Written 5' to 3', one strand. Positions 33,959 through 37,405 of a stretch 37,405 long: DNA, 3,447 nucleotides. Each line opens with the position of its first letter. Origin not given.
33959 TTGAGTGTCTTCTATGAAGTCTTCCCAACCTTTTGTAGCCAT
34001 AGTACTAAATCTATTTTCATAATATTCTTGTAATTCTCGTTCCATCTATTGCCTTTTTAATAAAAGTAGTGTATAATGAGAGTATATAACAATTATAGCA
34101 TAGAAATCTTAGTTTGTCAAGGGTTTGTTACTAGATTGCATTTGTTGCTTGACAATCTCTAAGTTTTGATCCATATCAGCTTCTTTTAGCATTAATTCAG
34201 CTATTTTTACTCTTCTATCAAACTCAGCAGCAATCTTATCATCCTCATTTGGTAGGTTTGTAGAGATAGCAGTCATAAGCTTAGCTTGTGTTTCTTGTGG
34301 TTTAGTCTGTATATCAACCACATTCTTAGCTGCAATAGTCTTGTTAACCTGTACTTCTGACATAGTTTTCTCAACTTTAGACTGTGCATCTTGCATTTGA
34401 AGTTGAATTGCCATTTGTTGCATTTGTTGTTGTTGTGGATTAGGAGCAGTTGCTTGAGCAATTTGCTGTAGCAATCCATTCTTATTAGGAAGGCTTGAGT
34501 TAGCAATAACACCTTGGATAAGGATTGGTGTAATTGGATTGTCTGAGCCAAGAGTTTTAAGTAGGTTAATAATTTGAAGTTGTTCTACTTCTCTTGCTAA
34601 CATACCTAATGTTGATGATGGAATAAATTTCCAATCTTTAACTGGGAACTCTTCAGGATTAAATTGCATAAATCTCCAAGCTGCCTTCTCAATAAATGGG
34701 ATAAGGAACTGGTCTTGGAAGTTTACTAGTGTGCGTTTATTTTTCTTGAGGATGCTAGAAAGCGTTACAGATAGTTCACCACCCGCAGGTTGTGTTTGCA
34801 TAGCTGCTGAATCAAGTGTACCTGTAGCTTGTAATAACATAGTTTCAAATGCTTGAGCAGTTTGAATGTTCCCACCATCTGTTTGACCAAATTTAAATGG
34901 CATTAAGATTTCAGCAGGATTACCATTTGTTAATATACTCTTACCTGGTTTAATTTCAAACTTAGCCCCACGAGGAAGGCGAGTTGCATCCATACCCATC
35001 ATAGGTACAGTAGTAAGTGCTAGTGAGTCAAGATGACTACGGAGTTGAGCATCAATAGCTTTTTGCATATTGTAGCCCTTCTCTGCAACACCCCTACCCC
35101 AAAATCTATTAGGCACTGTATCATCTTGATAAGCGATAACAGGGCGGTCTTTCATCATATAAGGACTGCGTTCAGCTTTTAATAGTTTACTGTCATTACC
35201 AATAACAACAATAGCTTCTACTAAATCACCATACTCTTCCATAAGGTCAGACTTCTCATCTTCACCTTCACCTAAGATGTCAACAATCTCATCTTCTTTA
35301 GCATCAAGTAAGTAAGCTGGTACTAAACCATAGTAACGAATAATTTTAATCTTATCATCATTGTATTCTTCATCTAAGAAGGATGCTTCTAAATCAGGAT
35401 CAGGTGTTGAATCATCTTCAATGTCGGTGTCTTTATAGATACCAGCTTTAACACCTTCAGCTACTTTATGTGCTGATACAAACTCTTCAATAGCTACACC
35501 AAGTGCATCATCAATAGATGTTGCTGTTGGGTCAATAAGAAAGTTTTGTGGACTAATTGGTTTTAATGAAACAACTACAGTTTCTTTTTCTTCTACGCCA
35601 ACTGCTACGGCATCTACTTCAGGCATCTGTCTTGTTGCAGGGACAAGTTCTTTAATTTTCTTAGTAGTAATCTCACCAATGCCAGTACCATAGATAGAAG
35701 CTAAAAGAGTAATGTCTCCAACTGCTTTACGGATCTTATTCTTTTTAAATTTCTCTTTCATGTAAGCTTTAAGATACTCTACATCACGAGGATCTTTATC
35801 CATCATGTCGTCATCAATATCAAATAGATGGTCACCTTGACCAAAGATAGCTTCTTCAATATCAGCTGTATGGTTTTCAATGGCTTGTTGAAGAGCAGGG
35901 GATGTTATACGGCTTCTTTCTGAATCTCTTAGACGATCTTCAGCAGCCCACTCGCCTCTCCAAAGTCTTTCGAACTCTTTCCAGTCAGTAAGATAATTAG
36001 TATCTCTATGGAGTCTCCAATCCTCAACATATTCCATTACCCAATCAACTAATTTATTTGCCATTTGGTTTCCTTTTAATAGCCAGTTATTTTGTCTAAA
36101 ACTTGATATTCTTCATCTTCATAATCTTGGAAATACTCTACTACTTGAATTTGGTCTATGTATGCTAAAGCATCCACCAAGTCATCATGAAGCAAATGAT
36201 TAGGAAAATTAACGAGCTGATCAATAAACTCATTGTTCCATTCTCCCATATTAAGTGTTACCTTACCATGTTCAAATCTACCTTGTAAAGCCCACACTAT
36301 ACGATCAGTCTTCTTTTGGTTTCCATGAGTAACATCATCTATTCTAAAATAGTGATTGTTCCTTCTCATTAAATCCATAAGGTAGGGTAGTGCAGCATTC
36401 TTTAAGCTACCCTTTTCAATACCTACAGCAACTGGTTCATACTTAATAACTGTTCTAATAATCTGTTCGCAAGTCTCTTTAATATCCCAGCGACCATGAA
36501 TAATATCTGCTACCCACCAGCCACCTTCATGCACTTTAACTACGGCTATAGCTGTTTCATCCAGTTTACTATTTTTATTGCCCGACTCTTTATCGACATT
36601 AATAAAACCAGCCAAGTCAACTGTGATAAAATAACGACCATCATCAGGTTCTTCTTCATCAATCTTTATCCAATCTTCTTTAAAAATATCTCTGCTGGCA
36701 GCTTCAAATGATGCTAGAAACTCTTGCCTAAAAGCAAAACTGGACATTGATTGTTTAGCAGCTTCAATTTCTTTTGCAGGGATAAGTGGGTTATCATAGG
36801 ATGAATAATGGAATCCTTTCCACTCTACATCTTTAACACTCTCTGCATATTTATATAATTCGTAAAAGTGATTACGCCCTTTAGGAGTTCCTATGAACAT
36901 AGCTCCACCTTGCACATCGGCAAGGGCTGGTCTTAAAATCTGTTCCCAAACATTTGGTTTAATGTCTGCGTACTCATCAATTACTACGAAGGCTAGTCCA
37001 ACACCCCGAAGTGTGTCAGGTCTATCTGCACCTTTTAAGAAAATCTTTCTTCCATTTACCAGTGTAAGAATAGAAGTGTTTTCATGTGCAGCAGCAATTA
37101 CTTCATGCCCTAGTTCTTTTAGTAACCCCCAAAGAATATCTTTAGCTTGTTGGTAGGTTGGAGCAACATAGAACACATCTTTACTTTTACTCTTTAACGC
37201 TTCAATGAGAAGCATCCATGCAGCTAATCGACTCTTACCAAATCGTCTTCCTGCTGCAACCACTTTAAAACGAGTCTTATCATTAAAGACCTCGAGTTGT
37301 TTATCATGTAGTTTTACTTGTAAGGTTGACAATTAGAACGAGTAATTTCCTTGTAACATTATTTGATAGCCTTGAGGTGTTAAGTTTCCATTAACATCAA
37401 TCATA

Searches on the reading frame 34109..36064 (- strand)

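Call 8: search_protein_families(library=phrogs, proteins=[window:34109-36064:-], max_evalue=0.01)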
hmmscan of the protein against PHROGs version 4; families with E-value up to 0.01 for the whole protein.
window:34109-36064:- (651 aa): 3 families
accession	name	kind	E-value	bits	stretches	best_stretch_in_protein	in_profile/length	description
phrog_1216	-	head and packaging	2.7e-36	126.4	1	20-641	31-703/714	portal protein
phrog_332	-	connector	2.2e-31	109.8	1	11-574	16-547/560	head-tail adaptor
phrog_156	-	head and packaging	1e-13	51.6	2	99-419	101-410/681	portal protein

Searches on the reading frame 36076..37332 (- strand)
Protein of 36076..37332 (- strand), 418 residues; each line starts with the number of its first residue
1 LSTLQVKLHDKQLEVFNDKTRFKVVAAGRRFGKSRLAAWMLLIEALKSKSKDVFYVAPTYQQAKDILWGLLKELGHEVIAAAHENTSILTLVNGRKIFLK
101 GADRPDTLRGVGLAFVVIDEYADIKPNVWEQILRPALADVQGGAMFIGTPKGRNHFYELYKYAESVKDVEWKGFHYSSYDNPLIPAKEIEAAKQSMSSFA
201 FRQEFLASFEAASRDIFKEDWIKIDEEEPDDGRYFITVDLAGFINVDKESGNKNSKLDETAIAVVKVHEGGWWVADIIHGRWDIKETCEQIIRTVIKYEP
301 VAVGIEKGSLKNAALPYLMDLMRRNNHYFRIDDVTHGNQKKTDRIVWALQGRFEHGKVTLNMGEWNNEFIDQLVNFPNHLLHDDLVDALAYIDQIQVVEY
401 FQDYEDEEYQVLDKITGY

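Call 8: search_protein_families(library=phrogs, proteins=[window:36076-37332:-], max_evalue=0.01)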
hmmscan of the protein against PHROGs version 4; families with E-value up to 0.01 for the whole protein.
window:36076-37332:- (418 aa): 8 families
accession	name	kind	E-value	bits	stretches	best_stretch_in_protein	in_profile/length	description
phrog_2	-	head and packaging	1.3e-44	154.1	1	7-392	265-590/807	terminase large subunit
phrog_38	-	head and packaging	9.2e-31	108.2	1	127-392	467-699/760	terminase large subunit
phrog_7579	-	head and packaging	2.4e-20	73.8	1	7-222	4-226/239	terminase large subunit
phrog_5573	-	head and packaging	2.8e-08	34.5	1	211-390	59-228/250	terminase large subunit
phrog_9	-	head and packaging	2.8e-08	34.1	1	28-274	231-510/812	terminase large subunit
phrog_675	-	head and packaging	2.7e-07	30.2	1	10-152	45-193/576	terminase large subunit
phrog_12171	-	head and packaging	2.2e-06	28.8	1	351-390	51-89/110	terminase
phrog_38319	-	unknown function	0.0094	16.4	0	12-160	10-171/271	-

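Call 31: search_dna_similar(query=window:36076-37332:-, collection=phages, mode=protein, max_rows=25)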
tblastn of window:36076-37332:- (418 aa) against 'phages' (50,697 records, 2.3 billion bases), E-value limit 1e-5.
Records with a match: 1788; places in all: 1788; records where one place covers at least 80% of the query: 207.
Best place of each record, by identity: <60% 1788.
By first word of the organism name: Vibrio 475; Escherichia 332; Salmonella 275; Synechococcus 103; Klebsiella 100; Mycobacterium 72; Gordonia 46; Microbacterium 38; Pseudomonas 30; Pelagibacter 29; and 68 more.
By host as written in the record: - 533; Escherichia coli 113; Mycobacterium smegmatis mc2 155 44; Salmonella enterica subsp. enterica serovar Enteritidis PT1 39; Vibrio harveyi BAA-1116 36; Klebsiella pneumoniae 31; Microbacterium foliorum NRRL B-24224 26; Gordonia rubripertincta NRRL B-16540 26; and 355 more.
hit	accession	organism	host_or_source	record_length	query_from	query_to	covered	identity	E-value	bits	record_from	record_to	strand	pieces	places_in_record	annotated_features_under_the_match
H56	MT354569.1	Pseudomonas phage phiK7B1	Pseudomonas syringae pv. actinidiae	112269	4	298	71%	37.9%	3e-54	199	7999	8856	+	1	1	large terminase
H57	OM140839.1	Pseudomonas phage ZY21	Pseudomonas syringae pv. actinidiae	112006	4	298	71%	37.9%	3e-54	199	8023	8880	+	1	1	large terminase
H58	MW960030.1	Rhizobium phage RHph_X66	R. phaseoli sv. phaseoli INC 2-5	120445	6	298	70%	37.8%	6e-48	181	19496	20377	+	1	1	terminase large subunit protein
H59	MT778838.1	Rhizobium phage V1VFA-S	-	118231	6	298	70%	37.8%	8e-48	181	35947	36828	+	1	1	putative terminase large subunit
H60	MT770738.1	Rhizobium phage B1VFA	Rhizobium leguminosarum VF39SM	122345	6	298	70%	37.5%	8e-48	181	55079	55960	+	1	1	putative terminase large subunit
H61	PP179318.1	Pseudomonas phage Nican01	Pseudomonas syringae CC0094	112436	5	298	70%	37.0%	5e-53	196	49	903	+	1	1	large terminase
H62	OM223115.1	Pseudomonas phage hairong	Pseudomonas syringae pv. actinidiae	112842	5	291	69%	37.9%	7e-53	196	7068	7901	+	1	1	large terminase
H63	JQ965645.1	Salmonella phage SSU5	Salmonella enterica subsp. enterica ...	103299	6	217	51%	47.5%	4e-56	205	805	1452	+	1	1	putative terminase large subunit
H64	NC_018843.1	Salmonella phage SSU5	Salmonella enterica subsp. enterica ...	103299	6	217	51%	47.5%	4e-56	205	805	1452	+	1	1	terminase large subunit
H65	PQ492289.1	Klebsiella phage vB_KpnS_p4727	Klebsiella pneumoniae 4727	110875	6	217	51%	47.2%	2e-55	203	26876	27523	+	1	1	record has no annotation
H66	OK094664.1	Shewanella phage vB_Sb_QDWS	Shewanella baltica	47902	7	376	89%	27.0%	8e-15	83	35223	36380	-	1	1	large subunit terminase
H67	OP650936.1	Hujiaoplasma phage zrk29-1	Tenericutes bacterium zrk29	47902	7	376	89%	27.0%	8e-15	83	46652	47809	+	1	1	record has no annotation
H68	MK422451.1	Klebsiella phage ST13-OXA48phi12.3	Klebsiella pneumoniae ST13-OXA48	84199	6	217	51%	46.8%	1e-55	203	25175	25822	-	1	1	terminase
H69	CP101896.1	Klebsiella phage GArcari-2022b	Klebsiella pneumoniae strain 4011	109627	6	217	51%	46.8%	1e-55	203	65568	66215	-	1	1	record has no annotation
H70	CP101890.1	Klebsiella phage GArcari-2022a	Klebsiella pneumoniae strain 9362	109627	6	217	51%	46.8%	1e-55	203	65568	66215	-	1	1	record has no annotation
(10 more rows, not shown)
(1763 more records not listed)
